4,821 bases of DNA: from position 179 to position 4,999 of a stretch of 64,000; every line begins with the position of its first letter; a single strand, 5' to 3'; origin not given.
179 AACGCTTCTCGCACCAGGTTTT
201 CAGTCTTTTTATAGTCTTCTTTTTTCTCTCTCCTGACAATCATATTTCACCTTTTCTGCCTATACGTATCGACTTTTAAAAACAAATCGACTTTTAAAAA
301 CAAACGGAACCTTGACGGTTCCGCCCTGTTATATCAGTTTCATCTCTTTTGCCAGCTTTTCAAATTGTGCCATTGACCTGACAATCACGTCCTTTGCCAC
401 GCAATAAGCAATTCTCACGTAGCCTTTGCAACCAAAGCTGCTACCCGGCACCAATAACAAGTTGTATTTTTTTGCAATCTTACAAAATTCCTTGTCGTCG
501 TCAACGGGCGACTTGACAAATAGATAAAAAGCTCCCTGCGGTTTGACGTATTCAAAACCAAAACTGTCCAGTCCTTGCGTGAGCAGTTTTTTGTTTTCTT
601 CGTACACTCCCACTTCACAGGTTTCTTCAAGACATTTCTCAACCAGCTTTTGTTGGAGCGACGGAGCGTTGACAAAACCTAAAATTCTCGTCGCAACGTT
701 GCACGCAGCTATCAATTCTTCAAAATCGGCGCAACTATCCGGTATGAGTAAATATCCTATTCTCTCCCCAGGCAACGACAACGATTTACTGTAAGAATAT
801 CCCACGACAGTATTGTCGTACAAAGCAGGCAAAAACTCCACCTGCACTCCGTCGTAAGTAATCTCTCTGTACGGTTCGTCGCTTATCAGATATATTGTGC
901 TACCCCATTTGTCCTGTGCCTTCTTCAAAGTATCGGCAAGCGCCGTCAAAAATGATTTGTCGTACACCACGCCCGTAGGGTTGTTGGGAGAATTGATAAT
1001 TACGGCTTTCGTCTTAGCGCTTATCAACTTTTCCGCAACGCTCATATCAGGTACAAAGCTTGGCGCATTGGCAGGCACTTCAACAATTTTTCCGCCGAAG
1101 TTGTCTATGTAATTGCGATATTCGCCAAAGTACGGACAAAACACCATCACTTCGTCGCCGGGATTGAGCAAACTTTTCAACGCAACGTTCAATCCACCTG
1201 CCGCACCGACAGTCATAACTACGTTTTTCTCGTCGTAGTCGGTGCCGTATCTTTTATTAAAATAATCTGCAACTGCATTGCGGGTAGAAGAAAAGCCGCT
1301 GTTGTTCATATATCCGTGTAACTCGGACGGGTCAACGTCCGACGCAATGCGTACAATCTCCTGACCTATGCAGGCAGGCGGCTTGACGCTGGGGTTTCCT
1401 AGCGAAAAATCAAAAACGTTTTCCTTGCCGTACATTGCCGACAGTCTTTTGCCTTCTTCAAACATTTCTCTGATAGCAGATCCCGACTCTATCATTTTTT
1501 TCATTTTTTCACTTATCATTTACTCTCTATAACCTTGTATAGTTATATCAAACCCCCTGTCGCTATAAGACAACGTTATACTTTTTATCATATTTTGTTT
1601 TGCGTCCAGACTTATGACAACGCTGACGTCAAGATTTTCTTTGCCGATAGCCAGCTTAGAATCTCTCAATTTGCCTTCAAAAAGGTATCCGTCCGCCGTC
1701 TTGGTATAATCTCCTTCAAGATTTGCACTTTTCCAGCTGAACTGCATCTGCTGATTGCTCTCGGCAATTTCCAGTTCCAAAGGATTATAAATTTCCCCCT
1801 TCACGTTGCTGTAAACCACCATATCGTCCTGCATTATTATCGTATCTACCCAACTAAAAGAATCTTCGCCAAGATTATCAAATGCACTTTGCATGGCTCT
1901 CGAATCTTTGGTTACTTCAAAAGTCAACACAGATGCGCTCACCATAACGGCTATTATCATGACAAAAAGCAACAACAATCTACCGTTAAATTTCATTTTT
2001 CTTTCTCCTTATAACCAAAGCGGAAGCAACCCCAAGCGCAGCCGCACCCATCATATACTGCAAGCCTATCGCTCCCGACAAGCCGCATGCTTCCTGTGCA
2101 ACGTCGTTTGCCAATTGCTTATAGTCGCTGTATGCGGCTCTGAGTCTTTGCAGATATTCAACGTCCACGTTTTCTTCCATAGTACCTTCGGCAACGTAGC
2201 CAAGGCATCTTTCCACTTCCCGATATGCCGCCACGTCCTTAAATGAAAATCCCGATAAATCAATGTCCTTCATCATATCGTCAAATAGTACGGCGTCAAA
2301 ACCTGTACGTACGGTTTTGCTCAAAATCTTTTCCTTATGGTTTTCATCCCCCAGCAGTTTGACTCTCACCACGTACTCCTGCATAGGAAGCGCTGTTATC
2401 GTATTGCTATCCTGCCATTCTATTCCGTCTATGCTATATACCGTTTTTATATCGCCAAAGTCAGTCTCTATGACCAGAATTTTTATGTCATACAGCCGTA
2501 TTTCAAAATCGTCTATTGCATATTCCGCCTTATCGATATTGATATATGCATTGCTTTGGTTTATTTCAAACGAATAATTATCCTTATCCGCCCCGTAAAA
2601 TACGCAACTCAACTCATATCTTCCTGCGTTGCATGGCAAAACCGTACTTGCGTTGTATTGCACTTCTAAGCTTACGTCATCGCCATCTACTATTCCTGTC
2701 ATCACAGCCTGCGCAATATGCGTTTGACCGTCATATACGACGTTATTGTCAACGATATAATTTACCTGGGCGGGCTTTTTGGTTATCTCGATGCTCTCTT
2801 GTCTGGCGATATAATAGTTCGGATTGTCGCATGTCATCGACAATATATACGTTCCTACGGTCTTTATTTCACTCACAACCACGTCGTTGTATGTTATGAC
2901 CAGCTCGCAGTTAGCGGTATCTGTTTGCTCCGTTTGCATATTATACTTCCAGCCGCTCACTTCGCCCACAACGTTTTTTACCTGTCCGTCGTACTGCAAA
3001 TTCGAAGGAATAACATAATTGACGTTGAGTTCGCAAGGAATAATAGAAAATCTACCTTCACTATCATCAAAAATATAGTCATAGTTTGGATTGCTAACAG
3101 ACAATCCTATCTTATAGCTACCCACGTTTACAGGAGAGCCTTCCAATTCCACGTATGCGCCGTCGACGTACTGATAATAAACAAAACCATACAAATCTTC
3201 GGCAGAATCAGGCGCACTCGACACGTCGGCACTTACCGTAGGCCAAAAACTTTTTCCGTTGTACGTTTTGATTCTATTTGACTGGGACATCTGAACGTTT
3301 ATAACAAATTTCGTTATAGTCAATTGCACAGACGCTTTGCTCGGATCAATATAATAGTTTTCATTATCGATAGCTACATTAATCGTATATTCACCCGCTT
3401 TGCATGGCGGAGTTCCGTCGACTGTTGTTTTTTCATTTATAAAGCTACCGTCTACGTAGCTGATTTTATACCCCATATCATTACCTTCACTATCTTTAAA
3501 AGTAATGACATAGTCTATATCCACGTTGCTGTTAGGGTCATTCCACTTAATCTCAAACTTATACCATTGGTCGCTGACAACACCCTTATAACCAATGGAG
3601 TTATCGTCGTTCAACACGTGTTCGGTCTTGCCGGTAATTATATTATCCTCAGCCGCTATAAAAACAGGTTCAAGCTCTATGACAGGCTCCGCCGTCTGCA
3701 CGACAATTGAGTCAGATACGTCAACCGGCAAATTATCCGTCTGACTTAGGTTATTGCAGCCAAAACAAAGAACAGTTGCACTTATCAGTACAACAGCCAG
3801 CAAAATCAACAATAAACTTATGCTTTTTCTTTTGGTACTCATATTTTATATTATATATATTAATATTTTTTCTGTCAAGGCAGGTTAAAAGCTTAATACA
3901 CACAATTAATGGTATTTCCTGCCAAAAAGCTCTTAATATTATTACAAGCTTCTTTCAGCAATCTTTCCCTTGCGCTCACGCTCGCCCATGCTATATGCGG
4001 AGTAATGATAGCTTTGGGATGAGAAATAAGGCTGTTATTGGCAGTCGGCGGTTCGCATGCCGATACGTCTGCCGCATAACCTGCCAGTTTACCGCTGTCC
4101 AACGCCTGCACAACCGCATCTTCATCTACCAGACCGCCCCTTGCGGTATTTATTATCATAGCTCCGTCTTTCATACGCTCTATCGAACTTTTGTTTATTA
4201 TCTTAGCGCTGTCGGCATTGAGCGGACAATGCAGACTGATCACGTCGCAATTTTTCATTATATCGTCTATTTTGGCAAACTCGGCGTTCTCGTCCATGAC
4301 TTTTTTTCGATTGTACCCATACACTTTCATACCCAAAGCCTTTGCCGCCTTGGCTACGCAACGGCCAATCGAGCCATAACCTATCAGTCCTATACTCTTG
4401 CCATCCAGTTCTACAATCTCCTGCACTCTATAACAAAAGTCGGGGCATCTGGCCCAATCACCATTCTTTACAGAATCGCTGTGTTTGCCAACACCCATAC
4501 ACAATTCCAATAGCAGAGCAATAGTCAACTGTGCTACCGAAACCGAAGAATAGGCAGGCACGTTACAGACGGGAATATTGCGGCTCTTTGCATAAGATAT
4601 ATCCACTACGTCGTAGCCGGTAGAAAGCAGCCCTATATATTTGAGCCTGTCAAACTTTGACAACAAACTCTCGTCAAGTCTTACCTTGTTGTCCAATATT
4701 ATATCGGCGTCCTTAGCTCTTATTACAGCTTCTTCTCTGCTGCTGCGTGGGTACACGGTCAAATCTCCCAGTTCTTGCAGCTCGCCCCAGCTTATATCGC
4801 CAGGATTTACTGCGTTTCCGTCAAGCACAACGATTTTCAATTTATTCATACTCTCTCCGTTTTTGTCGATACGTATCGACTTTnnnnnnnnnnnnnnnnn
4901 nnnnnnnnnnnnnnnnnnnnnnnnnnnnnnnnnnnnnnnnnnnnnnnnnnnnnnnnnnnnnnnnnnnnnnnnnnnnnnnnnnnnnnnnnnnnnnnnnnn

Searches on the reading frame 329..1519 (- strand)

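Call 41: search_protein_families(library=pfam, proteins=[window:329-1519:-], max_evalue=0.0001)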
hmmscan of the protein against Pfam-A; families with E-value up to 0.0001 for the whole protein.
window:329-1519:- (396 aa): 1 family
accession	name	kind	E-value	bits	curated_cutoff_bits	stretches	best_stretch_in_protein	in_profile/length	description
PF00155.27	Aminotran_1_2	-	2.9e-51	175.2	19.7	1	34-373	2-347/361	Aminotransferase class I and II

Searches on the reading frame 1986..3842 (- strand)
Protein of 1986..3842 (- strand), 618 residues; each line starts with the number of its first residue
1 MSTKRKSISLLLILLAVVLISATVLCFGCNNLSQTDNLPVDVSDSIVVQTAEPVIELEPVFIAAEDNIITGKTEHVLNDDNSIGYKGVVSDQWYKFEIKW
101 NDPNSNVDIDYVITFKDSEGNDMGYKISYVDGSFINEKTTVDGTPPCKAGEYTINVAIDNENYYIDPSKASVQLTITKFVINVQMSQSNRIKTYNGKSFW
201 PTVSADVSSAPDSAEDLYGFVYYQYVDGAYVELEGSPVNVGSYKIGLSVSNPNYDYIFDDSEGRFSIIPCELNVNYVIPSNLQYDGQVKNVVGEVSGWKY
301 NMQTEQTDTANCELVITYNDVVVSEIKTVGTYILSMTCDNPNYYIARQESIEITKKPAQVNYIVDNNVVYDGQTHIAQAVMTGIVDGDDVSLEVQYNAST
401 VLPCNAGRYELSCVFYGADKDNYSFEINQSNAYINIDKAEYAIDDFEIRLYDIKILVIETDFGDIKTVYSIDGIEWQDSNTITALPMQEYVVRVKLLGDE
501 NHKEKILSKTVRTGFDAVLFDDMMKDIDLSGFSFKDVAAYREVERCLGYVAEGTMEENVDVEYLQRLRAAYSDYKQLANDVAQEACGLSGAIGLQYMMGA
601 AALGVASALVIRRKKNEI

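Call 41: search_protein_families(library=pfam, proteins=[window:1986-3842:-], max_evalue=0.0001)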
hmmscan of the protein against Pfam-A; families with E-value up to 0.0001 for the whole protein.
window:1986-3842:- (618 aa): 1 family
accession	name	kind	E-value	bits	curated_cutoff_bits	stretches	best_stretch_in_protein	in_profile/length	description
PF18887.5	MBG_3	-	1.3e-10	41.7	25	0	304-355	20-70/72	MBG domain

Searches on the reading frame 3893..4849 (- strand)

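Call 41: search_protein_families(library=pfam, proteins=[window:3893-4849:-], max_evalue=0.0001)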
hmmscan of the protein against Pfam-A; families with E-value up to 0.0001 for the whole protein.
window:3893-4849:- (318 aa): 4 families
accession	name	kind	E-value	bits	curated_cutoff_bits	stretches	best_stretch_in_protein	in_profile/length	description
PF02826.25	2-Hacid_dh_C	-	2.1e-55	187.3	25.1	1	110-287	1-178/178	D-isomer specific 2-hydroxyacid dehydrogenase, NAD binding domain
PF00389.36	2-Hacid_dh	-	5.5e-27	94.5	24.6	1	22-317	13-133/134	D-isomer specific 2-hydroxyacid dehydrogenase, catalytic domain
PF03446.21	NAD_binding_2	-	2.8e-06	27.9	21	1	152-263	1-120/161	NAD binding domain of 6-phosphogluconate dehydrogenase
PF07991.19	KARI_N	-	1.1e-05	25.5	20.6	1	148-233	2-92/165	Acetohydroxy acid isomeroreductase, NADPH-binding domain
